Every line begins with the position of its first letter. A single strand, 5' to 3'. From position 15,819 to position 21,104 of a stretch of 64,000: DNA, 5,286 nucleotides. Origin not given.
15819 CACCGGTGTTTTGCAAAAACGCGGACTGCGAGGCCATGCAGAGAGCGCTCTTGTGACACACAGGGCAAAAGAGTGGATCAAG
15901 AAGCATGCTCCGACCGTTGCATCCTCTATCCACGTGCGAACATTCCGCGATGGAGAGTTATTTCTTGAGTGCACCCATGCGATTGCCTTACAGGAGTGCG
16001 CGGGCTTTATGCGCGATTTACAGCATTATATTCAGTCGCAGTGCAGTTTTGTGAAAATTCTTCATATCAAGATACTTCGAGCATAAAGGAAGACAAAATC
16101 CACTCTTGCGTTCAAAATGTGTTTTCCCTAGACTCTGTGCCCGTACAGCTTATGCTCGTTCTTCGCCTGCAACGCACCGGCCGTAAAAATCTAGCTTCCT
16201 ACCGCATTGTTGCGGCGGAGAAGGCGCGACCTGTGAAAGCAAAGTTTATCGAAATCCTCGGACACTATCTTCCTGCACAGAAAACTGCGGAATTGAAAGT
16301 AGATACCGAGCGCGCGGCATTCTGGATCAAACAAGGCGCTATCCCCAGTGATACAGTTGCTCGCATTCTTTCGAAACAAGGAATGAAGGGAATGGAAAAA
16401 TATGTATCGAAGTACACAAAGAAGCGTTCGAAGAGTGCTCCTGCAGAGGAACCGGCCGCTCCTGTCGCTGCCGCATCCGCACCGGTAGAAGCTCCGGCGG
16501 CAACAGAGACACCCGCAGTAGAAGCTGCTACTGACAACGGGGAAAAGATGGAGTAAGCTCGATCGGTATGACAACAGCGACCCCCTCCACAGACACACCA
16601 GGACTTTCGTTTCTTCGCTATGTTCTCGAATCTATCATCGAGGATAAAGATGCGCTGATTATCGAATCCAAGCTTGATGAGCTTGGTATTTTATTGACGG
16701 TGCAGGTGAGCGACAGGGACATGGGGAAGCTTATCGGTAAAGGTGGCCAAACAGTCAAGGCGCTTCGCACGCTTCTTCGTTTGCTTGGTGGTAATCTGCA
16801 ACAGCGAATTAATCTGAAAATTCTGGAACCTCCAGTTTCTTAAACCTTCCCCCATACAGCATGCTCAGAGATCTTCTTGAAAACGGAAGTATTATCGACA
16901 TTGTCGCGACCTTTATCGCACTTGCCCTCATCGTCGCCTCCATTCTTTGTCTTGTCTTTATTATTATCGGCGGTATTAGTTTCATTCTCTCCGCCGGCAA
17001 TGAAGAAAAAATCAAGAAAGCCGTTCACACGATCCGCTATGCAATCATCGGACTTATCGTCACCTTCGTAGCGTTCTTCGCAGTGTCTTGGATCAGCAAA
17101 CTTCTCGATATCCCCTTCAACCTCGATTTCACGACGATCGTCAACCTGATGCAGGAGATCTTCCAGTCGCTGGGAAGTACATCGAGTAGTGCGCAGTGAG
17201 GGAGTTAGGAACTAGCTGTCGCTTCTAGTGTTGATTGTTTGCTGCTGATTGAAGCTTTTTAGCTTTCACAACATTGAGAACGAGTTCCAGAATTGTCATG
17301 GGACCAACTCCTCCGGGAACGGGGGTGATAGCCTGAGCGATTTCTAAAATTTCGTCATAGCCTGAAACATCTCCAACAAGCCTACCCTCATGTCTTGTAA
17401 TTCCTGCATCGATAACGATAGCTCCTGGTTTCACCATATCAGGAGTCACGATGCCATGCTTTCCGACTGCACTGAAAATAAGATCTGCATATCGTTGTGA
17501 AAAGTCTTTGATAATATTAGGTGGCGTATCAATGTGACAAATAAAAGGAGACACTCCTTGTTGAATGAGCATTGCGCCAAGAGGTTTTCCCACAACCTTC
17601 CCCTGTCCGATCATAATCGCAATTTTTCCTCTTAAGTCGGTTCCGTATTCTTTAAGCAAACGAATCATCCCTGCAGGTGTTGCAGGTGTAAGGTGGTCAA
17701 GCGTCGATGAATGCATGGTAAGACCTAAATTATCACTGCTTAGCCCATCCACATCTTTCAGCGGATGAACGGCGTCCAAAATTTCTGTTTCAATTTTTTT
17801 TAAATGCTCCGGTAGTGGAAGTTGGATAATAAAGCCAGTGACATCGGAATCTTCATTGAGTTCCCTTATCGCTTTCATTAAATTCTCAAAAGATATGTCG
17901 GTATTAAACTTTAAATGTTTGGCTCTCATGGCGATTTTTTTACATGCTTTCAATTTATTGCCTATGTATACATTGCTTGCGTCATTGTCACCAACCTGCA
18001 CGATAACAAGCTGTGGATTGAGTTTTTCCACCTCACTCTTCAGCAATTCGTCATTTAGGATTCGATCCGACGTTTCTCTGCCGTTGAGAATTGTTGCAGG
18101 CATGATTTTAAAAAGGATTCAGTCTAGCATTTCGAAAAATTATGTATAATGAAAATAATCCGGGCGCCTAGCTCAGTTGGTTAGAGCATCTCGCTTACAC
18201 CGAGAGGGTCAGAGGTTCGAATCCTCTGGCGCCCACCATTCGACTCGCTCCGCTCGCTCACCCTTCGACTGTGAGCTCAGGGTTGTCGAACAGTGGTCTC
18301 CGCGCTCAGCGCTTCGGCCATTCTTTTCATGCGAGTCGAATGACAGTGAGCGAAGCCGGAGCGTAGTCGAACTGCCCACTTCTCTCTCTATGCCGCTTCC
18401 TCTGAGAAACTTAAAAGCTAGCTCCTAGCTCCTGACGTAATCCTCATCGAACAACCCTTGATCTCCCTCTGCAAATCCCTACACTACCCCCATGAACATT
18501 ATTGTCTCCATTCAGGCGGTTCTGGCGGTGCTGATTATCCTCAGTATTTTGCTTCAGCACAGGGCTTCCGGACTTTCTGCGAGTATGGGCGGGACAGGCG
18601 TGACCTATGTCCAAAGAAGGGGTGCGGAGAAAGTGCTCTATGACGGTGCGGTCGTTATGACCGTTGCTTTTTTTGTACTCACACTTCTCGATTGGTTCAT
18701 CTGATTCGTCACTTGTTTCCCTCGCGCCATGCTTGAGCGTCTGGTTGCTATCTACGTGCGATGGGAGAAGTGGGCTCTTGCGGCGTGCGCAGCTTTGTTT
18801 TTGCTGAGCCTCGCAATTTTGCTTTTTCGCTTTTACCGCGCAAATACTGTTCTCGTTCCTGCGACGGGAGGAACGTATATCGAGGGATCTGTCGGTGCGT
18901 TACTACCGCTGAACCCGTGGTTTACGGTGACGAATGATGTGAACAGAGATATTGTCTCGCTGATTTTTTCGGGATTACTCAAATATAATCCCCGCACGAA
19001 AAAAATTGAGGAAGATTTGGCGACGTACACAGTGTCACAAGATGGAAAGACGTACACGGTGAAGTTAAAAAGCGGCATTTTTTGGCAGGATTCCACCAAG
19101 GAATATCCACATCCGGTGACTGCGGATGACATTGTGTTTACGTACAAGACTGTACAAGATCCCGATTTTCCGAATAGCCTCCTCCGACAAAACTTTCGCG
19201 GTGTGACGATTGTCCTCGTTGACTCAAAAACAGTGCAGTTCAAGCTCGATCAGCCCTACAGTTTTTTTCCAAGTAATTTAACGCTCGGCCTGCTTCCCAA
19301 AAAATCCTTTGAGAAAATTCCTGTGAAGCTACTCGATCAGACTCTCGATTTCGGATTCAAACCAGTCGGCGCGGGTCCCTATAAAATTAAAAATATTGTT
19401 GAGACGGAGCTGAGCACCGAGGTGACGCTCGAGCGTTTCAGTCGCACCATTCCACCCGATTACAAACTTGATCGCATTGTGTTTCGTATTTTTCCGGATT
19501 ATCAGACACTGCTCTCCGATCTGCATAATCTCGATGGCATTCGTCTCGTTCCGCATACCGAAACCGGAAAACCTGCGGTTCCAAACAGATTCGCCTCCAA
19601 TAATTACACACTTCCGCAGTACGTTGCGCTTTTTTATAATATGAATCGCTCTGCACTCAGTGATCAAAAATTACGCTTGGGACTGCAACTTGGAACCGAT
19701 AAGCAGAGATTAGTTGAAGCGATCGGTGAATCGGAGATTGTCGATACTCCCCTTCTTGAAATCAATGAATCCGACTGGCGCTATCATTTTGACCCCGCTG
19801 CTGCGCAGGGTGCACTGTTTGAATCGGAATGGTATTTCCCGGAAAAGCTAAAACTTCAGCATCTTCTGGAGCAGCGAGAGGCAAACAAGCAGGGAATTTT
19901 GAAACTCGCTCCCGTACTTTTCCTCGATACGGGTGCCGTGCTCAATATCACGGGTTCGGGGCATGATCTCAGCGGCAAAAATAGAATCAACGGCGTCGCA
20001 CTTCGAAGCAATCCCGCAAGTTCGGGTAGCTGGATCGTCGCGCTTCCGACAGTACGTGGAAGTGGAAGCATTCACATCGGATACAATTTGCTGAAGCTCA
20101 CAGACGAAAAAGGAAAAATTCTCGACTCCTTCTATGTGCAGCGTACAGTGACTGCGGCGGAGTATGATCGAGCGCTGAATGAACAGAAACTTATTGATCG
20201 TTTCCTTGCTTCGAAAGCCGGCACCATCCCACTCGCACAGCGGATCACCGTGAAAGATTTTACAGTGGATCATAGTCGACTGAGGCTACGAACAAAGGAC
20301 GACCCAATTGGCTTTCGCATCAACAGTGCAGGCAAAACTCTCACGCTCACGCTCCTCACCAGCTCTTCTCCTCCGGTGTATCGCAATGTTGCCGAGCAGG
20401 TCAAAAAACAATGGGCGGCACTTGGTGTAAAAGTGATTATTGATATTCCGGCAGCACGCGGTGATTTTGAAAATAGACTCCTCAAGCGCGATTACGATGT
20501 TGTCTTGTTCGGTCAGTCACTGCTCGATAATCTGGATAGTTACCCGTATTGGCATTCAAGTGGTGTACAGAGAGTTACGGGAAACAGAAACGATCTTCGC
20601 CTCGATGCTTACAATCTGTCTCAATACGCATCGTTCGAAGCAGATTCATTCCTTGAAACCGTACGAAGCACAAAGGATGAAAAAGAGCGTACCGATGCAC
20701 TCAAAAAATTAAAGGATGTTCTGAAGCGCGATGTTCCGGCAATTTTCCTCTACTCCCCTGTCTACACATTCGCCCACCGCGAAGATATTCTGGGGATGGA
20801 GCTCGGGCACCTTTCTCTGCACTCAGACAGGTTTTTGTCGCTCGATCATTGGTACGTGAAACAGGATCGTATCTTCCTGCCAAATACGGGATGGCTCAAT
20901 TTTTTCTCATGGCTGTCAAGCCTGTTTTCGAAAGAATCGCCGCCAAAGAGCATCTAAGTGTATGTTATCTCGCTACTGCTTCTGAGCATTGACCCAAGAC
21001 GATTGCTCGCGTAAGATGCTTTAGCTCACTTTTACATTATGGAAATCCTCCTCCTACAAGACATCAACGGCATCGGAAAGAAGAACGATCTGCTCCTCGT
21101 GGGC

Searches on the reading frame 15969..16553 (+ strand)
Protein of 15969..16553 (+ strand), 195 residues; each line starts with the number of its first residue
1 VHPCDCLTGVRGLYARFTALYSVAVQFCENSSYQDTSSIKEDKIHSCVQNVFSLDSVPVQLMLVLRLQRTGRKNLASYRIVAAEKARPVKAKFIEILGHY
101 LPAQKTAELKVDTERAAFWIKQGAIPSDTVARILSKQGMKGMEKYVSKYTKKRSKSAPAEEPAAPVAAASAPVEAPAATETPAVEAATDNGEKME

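Call 118: search_protein_families(library=pfam, proteins=[window:15969-16553:+], max_evalue=0.01)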
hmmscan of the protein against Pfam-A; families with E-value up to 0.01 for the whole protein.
window:15969-16553:+ (195 aa): 1 family
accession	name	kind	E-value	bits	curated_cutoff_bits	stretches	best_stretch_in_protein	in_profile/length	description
PF00886.24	Ribosomal_S16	-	2.8e-16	59.7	27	1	69-127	1-62/62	Ribosomal protein S16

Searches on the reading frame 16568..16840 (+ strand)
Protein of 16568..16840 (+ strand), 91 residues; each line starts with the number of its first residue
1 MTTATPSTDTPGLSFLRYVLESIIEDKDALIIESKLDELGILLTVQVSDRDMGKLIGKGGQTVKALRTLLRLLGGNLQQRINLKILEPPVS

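Call 118: search_protein_families(library=pfam, proteins=[window:16568-16840:+], max_evalue=0.01)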
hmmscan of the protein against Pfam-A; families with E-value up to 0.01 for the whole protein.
window:16568-16840:+ (91 aa): 3 families
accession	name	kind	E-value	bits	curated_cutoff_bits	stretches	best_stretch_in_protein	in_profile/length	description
PF13083.13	KH_KhpA-B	-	1.1e-15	57.7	32.1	1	15-85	3-73/73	KhpA/KhpB, KH domain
PF07650.23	KH_2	-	0.00031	20.9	22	1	45-85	29-70/78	KH domain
PF00013.35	KH_1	-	0.00036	20.7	21.5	1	44-67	3-26/66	KH domain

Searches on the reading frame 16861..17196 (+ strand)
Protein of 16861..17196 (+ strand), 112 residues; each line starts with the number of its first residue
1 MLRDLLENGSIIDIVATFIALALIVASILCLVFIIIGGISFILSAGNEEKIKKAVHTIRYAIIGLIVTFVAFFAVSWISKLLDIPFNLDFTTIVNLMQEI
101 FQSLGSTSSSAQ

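Call 118: search_protein_families(library=pfam, proteins=[window:16861-17196:+], max_evalue=0.01)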
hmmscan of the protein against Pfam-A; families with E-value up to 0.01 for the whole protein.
window:16861-17196:+ (112 aa): 4 families
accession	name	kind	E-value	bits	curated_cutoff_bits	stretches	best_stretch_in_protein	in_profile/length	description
PF18895.5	T4SS_pilin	-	1.1e-07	32.2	26.6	1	17-78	11-71/71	Type IV secretion system pilin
PF07786.18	HGSNAT_cat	-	0.0016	18.5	22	1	15-75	34-94/222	Heparan-alpha-glucosaminide N-acetyltransferase, catalytic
PF09991.14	DUF2232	-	0.0042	16.7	27.8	1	10-107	40-136/290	Predicted membrane protein (DUF2232)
PF02417.20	Chromate_transp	-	0.0088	16.5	28.6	1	19-80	72-133/166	Chromate transporter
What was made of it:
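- The window itself encodes a T4SS_pilin protein at 16861-17199 (call 118).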

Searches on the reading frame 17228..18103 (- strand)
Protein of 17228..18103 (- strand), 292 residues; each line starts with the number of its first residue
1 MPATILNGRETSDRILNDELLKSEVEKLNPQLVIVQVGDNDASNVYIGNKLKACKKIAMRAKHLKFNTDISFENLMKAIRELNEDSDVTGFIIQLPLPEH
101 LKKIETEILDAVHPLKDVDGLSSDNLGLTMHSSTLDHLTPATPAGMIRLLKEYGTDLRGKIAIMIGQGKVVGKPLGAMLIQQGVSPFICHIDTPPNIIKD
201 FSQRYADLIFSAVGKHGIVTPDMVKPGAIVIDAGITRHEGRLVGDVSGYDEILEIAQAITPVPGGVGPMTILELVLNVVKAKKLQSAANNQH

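Call 106: search_protein_families(library=pfam, proteins=[window:17228-18103:-], max_evalue=0.0001)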
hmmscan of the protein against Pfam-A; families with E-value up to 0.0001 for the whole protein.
window:17228-18103:- (292 aa): 2 families
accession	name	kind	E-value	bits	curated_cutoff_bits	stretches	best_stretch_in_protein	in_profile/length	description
PF02882.25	THF_DHG_CYH_C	-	1.4e-44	151.7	27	1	125-284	4-158/160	Tetrahydrofolate dehydrogenase/cyclohydrolase, NAD(P)-binding domain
PF00763.28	THF_DHG_CYH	-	7.1e-29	100.9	32.8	1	7-119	2-115/115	Tetrahydrofolate dehydrogenase/cyclohydrolase, catalytic domain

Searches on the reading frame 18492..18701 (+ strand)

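Call 118: search_protein_families(library=pfam, proteins=[window:18492-18701:+], max_evalue=0.01)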
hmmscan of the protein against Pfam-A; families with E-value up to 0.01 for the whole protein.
window:18492-18701:+ (70 aa): 1 family
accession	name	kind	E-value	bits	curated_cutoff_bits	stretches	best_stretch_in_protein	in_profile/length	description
PF03840.19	SecG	-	2e-10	41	29.2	1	3-66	1-66/70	Preprotein translocase SecG subunit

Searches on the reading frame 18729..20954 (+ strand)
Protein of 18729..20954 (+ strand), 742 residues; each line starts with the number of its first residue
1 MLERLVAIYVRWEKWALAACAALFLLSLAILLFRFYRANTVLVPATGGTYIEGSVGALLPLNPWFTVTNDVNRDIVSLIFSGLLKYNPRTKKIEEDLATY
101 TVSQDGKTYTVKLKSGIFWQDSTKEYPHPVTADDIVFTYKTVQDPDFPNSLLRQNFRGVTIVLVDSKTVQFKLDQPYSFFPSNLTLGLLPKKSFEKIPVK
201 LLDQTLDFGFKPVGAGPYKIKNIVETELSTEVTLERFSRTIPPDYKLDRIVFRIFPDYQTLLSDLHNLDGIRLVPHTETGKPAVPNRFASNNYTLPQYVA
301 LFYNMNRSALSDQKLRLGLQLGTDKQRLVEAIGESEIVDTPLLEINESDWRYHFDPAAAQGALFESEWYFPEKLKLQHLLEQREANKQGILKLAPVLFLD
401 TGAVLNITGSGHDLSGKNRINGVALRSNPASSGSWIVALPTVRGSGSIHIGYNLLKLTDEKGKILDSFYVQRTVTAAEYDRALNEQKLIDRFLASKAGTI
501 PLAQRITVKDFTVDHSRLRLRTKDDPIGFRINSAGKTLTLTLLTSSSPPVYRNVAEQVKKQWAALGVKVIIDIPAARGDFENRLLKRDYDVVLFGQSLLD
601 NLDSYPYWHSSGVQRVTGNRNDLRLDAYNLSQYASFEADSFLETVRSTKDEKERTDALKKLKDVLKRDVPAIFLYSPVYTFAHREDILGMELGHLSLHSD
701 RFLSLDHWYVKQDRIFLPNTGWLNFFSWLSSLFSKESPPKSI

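Call 90: search_protein_families(library=pfam, proteins=[window:18729-20954:+], max_evalue=0.00001)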
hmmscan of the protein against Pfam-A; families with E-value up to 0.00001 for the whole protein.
window:18729-20954:+ (742 aa): 1 family
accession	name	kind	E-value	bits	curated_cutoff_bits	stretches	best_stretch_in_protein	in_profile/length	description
PF00496.27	SBP_bac_5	-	1e-43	150.4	32.4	2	92-366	1-276/368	Bacterial extracellular solute-binding proteins, family 5 Middle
